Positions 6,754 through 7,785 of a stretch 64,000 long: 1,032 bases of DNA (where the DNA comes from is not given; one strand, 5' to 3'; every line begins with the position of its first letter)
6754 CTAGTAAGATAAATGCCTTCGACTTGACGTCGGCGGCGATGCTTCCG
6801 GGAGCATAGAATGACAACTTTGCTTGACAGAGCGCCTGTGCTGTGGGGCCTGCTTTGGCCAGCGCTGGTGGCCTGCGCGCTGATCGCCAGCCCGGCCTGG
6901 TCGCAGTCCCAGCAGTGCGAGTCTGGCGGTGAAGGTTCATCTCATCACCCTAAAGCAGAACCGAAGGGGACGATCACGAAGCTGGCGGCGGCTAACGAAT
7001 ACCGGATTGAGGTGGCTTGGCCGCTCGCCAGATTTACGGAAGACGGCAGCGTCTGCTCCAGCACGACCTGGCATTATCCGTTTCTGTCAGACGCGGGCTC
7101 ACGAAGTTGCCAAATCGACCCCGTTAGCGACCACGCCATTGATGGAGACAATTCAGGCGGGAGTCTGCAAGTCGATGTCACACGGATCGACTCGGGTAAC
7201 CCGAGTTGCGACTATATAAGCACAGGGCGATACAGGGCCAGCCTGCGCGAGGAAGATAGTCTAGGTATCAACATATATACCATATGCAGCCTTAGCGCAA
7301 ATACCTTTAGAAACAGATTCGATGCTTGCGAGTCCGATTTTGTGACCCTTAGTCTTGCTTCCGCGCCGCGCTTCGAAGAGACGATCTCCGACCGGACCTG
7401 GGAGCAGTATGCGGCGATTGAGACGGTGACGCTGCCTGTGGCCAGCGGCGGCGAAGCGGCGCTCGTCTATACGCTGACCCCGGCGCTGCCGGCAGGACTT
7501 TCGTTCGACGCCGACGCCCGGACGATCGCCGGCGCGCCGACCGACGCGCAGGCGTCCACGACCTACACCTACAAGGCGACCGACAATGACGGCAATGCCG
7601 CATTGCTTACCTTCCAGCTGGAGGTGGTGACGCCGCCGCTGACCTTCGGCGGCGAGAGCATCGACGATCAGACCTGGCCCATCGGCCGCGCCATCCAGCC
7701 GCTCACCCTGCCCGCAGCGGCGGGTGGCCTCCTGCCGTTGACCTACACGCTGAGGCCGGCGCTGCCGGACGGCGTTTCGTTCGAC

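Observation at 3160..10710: Tandemly duplicated autotransporter genes: homogenised body, divergent low-GC six-cysteine tip domain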

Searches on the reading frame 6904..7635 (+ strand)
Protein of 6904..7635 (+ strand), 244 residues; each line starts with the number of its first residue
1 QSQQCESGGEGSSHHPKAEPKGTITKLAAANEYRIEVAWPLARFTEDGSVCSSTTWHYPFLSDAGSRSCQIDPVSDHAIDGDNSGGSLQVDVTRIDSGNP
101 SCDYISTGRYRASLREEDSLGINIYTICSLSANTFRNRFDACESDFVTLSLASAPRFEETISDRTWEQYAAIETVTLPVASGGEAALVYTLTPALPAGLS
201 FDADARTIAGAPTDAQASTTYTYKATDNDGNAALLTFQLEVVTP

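Call 57: predict_structure(alignment_id=A4)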
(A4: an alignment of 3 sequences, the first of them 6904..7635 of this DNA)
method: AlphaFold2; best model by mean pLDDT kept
length: 244 residues; sequences in the alignment: 3
mean_pLDDT: 41.0   pTM: 0.32
mean pLDDT of the five models: 41.0, 38.7, 35.8, 33.7, 32.7
residues with pLDDT >= 90: 0; 70-90: 0; 50-70: 50; < 50: 194
segments of 3 or more residues with pLDDT < 50: 1-22, 28-32, 38-90, 92-100, 104-109, 114-119, 124-188, 191-193, 205-207, 209-218, 238-244
pLDDT, mean of each block of 10 residues (from residue 1): 24 39 48 48 37 29 32 33 36 44 47 48 45 34 40 28 35 37 43 51 50 47 58 53 38
secondary structure, 60 per line:
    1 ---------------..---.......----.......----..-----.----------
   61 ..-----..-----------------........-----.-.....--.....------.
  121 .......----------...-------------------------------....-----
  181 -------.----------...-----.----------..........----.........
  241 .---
elements in order: E21-27 E32-38 E87-94 E102-106 E109-113 E120-127 E172-175 E199-201 E218-227 E232-241
